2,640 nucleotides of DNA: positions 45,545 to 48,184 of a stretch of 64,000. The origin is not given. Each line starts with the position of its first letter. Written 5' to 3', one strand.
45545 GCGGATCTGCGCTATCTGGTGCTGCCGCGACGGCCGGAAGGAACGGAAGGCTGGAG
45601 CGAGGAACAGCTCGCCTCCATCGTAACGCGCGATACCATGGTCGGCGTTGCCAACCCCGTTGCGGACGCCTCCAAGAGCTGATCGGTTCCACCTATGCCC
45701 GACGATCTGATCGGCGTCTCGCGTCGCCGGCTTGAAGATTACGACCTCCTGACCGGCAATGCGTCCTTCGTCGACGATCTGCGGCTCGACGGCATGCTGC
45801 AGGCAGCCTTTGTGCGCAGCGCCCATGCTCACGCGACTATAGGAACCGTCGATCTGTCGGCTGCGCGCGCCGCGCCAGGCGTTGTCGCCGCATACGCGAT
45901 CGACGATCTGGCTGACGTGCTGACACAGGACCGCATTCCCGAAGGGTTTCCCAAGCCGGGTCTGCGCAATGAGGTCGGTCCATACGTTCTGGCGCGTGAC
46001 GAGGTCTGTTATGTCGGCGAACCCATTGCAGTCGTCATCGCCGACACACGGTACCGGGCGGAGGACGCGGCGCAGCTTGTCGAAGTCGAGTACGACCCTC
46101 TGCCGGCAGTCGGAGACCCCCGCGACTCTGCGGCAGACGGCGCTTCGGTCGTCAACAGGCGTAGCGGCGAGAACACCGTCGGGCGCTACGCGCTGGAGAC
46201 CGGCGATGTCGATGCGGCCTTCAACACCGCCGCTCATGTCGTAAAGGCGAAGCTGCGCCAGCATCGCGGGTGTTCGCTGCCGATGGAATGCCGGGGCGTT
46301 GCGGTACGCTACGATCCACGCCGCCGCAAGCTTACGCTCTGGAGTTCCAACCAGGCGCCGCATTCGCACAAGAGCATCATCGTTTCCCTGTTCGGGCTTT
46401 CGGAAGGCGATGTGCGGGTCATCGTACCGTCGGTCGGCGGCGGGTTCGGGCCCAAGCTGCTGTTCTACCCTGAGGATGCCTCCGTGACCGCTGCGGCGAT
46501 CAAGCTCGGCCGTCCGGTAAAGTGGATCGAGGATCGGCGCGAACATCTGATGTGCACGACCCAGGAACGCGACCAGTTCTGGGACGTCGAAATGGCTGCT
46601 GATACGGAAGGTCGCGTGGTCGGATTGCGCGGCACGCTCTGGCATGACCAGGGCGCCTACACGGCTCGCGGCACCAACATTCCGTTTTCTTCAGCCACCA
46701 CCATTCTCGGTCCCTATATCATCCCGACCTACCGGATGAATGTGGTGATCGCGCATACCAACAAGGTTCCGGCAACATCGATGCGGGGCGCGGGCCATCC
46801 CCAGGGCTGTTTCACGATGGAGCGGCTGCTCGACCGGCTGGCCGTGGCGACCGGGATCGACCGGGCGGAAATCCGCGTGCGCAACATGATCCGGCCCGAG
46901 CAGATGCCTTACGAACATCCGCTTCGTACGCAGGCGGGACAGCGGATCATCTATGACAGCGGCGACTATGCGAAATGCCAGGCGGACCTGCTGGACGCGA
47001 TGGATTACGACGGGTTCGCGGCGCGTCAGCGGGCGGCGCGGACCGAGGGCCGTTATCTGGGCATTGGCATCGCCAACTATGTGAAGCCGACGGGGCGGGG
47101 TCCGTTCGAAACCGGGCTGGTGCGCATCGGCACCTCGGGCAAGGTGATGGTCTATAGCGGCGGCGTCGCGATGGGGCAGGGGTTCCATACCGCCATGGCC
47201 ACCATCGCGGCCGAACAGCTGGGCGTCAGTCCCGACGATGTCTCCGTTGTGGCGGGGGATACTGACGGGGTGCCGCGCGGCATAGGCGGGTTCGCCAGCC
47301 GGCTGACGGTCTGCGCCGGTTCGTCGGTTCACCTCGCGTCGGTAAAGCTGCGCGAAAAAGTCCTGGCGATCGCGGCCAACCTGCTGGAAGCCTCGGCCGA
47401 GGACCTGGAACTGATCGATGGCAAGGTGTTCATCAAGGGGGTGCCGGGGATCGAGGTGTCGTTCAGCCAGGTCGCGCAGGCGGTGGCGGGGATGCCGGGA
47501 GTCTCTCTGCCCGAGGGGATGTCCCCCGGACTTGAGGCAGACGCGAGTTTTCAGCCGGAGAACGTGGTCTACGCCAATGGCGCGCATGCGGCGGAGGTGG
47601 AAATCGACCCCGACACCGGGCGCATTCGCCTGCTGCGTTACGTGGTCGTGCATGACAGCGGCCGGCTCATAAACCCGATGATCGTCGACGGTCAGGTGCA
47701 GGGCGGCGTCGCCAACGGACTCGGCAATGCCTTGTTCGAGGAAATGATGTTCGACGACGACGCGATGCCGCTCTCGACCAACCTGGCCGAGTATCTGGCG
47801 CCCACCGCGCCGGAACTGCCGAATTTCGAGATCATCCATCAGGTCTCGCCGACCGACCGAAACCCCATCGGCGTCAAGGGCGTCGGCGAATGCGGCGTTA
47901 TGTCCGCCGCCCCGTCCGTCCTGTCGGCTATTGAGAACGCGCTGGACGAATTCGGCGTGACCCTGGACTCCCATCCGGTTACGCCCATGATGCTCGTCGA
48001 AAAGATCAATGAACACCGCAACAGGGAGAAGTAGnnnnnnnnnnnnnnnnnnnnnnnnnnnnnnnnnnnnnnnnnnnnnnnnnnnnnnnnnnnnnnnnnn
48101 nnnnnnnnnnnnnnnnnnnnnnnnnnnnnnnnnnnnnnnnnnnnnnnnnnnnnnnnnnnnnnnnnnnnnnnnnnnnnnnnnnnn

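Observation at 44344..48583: Three-gene nitrile-hydratase-family enzyme (split beta, Co-type alpha) in an operon with an orphan Mo-hydroxylase large subunit and a CMD-family protein, with no activator gene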

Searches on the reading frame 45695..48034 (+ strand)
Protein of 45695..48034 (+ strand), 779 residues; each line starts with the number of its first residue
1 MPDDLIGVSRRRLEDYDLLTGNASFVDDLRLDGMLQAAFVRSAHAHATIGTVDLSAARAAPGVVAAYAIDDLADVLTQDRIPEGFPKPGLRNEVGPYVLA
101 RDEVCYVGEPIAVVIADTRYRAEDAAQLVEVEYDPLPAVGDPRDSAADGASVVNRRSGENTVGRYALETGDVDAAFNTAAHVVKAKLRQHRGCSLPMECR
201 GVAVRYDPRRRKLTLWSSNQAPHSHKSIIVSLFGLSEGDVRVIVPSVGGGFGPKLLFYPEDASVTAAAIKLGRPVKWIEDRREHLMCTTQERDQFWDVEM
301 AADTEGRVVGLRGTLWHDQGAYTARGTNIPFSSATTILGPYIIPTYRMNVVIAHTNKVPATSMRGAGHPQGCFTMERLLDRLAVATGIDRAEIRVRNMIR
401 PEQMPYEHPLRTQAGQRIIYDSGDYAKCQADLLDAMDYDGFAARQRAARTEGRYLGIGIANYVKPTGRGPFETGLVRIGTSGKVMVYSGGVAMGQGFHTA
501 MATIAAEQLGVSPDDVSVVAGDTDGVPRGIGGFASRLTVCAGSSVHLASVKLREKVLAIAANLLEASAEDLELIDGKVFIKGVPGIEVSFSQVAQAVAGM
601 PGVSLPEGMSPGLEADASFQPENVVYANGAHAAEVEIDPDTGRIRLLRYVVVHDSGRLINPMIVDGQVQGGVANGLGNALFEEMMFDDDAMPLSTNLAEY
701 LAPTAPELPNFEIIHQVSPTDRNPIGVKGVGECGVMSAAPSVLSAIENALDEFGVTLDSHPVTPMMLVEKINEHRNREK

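Call 3: search_protein_families(library=pfam, proteins=[window:45695-48034:+], max_evalue=0.01)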
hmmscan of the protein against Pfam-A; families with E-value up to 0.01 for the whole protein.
window:45695-48034:+ (779 aa): 3 families
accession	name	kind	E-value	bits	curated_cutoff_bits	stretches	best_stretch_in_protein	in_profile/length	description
PF20256.3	MoCoBD_2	-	4.5e-80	269.6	27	1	432-709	2-283/283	Molybdopterin cofactor-binding domain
PF02738.23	MoCoBD_1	-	2.2e-74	250.1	27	1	166-398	12-244/244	Molybdopterin cofactor-binding domain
PF01315.27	Ald_Xan_dh_C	-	6.9e-26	91.2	31.3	1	20-137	1-110/110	Aldehyde oxidase and xanthine dehydrogenase, a/b hammerhead domain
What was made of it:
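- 45695..48034 (+): Xanthine-oxidase-family molybdopterin-binding large subunit (779 aa; CoxL/QorL/KdhL-like). No FeS or FAD partner genes are nearby. Pfam architecture (call 3).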

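Call 4: search_protein_families(library=ncbifam, proteins=[window:45695-48034:+], max_evalue=0.01)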
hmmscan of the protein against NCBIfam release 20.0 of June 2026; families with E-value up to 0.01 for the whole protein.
window:45695-48034:+ (779 aa): 13 families
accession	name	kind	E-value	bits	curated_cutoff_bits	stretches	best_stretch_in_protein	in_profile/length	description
NF040766.1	CODH_aero_grp5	exception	3.7e-222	739.7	950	1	5-768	4-782/785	aerobic carbon-monoxide dehydrogenase large subunit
NF041018.1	glyceraldDH_alpha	equivalog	8.8e-181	603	790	1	6-765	3-738/741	glyceraldehyde dehydrogenase subunit alpha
TIGR02416.1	CO_dehy_Mo_lg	equivalog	9e-156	520.1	991.15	1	14-766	1-766/770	aerobic carbon-monoxide dehydrogenase large subunit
NF043082.1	XdhA_XDHase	equivalog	1.7e-123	413.4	780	1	6-774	1-755/758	xanthine dehydrogenase subunit XdhA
NF007426.0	PRK09970.1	equivalog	2.1e-114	383.2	916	1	4-773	4-757/761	xanthine dehydrogenase molybdenum-binding subunit XdhA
TIGR03194.1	4hydrxCoA_A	equivalog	1.6e-111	374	994.55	1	16-769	7-744/746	4-hydroxybenzoyl-CoA reductase subunit alpha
TIGR03196.1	pucD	equivalog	2.7e-93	313.8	783.65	1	8-768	5-755/763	xanthine dehydrogenase subunit D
TIGR02965.1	xanthine_xdhB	equivalog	1.5e-80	271.4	849.5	1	19-751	14-730/758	xanthine dehydrogenase molybdopterin binding subunit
TIGR03311.1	Se_dep_XDH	equivalog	8.1e-80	269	830.45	2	6-563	162-685/848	selenium-dependent xanthine dehydrogenase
NF045668.1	pterin_aldehy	equivalog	6.5e-76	256.1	1100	2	17-553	186-715/905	molybdopterin-dependent aldehyde oxidoreductase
TIGR03313.1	Se_sel_red_Mo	hypoth_equivalog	3.1e-72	243.6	1101.9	2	168-771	360-949/951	molybdopterin-dependent oxidoreductase Mo/Fe-S-binding subunit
NF041671.1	peri_hyde_PaoC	equivalog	2e-69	234.8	1180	1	5-772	17-732/735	aldehyde oxidoreductase molybdenum-binding subunit PaoC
TIGR02969.1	mam_aldehyde_ox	subfamily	5.5e-49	166.6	1912.3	1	2-750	572-1279/1330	aldehyde oxidase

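Call 32: search_solved_structures(query=window:45695-48034:+, max_evalue=1e-20)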
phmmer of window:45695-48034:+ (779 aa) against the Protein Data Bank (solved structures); distinct sequences matched with E-value up to 1e-20: 41.
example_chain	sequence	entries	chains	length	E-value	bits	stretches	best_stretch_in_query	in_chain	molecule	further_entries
8uem_A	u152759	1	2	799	1.3e-152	513.2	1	12-769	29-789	Carbon monoxide dehydrogenase (Large chain), CoxL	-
7dqx_A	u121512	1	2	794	1.8e-147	496.2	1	6-769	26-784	6-hydroxypseudooxynicotine dehydrogenase complex subunit gamma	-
1t3q_B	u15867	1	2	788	2.7e-136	459.2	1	5-773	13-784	quinoline 2-oxidoreductase large subunit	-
1ffu_B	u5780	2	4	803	5.9e-125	421.7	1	6-775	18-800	CUTL, MOLYBDOPROTEIN OF CARBON MONOXIDE DEHYDROGENASE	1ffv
1n5w_B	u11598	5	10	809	4.4e-119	402.3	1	6-749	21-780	Carbon monoxide dehydrogenase large chain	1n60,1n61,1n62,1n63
1zxi_B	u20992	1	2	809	6e-119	401.9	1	6-749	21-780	Carbon monoxide dehydrogenase large chain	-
4zoh_A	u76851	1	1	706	8.3e-105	355.1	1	97-750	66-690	Putative oxidoreductase molybdopterin-binding subunit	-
1rm6_A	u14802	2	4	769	3.7e-73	250.4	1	6-771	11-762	4-hydroxybenzoyl-CoA reductase alpha subunit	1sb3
2w55_B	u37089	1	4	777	6.3e-51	177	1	19-710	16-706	XANTHINE DEHYDROGENASE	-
1jro_B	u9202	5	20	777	8.9e-51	176.5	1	19-710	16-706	xanthine dehydrogenase, chain B | XANTHINE DEHYDROGENASE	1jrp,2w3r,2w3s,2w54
5y6q_C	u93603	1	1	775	1e-50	176.2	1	4-750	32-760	Aldehyde oxidase large subunit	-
28mb_A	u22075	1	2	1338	4e-44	154.5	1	2-529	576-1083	Aldehyde oxidase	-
4uhw_A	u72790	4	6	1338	4e-44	154.5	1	2-529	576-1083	ALDEHYDE OXIDASE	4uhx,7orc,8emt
5epg_A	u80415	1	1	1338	4e-44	154.5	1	2-529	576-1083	Aldehyde oxidase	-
7opn_A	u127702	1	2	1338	5e-44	154.1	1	2-529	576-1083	Aldehyde oxidase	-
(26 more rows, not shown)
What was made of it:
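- MoL is CoxL-like (calls 4, 32). MoL is closer to CoxL, Kdh and Qor than to true xanthine dehydrogenases: 459-513 bits against about 177 bits (call 32).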

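Call 47: search_solved_structures(query=window:45695-48034:+, max_evalue=1e-130, show_alignments=3)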
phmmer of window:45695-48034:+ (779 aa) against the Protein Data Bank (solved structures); distinct sequences matched with E-value up to 1e-130: 3.
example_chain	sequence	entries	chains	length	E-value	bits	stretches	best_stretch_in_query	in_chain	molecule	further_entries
8uem_A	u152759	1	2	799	1.3e-152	513.2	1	12-769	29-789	Carbon monoxide dehydrogenase (Large chain), CoxL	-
7dqx_A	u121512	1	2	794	1.8e-147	496.2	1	6-769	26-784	6-hydroxypseudooxynicotine dehydrogenase complex subunit gamma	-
1t3q_B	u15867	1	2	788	2.7e-136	459.2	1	5-773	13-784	quinoline 2-oxidoreductase large subunit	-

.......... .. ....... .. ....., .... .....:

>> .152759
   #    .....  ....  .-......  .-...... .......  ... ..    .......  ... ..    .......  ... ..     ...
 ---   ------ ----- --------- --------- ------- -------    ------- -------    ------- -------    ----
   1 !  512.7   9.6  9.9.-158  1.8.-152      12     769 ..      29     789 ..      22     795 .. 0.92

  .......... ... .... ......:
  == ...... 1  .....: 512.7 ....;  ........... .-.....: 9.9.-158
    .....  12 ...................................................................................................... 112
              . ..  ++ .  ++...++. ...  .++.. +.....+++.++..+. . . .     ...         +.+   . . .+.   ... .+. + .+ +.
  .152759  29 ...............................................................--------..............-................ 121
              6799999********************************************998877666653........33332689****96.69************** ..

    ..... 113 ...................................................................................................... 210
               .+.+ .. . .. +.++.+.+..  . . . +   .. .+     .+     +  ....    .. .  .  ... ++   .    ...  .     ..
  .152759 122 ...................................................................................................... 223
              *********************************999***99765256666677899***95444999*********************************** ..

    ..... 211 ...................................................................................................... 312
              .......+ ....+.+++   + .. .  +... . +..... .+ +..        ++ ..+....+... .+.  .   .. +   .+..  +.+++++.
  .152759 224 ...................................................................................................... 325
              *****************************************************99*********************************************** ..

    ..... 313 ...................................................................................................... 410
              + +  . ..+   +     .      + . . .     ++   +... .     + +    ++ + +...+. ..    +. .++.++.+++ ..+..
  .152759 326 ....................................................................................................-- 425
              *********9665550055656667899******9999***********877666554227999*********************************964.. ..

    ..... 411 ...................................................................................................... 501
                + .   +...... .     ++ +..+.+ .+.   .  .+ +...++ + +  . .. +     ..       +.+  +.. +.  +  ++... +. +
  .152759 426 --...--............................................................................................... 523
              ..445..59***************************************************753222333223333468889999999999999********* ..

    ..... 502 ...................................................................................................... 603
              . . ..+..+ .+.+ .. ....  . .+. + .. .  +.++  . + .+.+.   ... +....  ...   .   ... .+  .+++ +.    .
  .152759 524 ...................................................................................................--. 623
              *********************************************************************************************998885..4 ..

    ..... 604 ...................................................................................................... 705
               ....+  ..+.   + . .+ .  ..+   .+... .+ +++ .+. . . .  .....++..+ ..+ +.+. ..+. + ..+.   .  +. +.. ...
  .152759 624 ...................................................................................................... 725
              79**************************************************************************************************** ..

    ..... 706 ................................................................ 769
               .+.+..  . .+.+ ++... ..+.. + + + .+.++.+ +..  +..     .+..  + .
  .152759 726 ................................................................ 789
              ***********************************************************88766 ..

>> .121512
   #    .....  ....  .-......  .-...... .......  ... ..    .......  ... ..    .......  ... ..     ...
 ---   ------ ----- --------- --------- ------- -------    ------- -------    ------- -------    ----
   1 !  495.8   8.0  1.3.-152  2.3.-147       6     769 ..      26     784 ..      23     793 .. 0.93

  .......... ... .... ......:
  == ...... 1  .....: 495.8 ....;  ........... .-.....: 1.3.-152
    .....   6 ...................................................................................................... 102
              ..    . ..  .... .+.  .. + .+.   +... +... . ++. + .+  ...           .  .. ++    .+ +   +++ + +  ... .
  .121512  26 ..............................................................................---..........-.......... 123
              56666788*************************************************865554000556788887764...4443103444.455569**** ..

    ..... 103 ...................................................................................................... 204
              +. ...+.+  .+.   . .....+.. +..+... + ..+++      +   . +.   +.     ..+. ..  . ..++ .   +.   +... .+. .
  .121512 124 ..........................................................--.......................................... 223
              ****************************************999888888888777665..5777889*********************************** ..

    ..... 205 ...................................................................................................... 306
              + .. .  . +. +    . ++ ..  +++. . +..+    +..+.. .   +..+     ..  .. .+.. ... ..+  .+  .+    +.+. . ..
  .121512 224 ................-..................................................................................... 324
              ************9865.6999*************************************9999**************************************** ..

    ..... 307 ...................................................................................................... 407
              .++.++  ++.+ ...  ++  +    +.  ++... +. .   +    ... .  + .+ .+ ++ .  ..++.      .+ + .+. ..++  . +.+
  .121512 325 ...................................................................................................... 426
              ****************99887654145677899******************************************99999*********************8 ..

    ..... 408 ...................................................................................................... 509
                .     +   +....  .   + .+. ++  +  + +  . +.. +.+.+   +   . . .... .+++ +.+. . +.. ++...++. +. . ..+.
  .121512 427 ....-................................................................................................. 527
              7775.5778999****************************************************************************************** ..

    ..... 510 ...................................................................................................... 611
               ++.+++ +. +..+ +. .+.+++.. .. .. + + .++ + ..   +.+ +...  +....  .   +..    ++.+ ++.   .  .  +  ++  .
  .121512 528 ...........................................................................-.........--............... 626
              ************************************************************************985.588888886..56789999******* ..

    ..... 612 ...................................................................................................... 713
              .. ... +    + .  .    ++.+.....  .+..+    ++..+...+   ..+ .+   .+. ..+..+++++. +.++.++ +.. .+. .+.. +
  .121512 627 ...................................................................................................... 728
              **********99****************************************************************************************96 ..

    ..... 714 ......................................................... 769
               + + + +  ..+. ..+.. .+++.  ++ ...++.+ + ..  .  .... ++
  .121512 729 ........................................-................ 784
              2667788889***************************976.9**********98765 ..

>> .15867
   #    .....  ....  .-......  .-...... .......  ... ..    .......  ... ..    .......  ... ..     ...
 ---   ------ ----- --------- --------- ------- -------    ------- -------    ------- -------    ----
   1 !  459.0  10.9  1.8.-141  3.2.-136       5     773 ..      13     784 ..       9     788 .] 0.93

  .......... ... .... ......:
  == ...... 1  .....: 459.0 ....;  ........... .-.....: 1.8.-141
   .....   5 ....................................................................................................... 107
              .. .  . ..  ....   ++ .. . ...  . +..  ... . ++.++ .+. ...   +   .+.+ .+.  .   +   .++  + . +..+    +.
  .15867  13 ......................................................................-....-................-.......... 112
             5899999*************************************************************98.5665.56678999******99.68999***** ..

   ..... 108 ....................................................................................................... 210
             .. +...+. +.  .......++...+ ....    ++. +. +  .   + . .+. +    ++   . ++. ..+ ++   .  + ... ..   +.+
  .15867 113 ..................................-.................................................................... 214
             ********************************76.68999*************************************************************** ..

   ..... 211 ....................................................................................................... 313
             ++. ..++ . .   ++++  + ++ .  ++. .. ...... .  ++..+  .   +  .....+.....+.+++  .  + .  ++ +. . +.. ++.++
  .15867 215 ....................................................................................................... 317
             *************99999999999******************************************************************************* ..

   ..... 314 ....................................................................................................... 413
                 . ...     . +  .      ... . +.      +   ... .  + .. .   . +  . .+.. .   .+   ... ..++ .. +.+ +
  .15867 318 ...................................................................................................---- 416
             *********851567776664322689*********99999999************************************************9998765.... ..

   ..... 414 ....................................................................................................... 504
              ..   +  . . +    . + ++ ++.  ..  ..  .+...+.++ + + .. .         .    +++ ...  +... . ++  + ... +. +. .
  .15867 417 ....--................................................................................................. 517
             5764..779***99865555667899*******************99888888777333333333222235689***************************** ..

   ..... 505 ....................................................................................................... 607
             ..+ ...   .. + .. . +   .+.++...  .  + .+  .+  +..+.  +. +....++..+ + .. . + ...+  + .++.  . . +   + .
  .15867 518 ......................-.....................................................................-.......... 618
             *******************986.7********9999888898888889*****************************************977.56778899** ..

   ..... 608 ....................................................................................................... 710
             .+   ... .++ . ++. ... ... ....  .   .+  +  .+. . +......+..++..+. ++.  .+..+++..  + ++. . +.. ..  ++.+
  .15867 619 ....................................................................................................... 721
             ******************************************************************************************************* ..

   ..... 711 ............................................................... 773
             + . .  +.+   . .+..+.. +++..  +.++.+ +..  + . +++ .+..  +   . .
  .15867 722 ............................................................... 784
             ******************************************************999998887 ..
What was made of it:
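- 45695..48034 (+): PDB hits 8uem, 7dqx and 1t3q at 459-513 bits (calls 32, 47).
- On Form I aerobic CO dehydrogenase (CoxL): The loop reads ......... where the Mycobacterium CODH has the Cys-Ser-Phe loop (call 47).
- It has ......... in that position (call 47).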
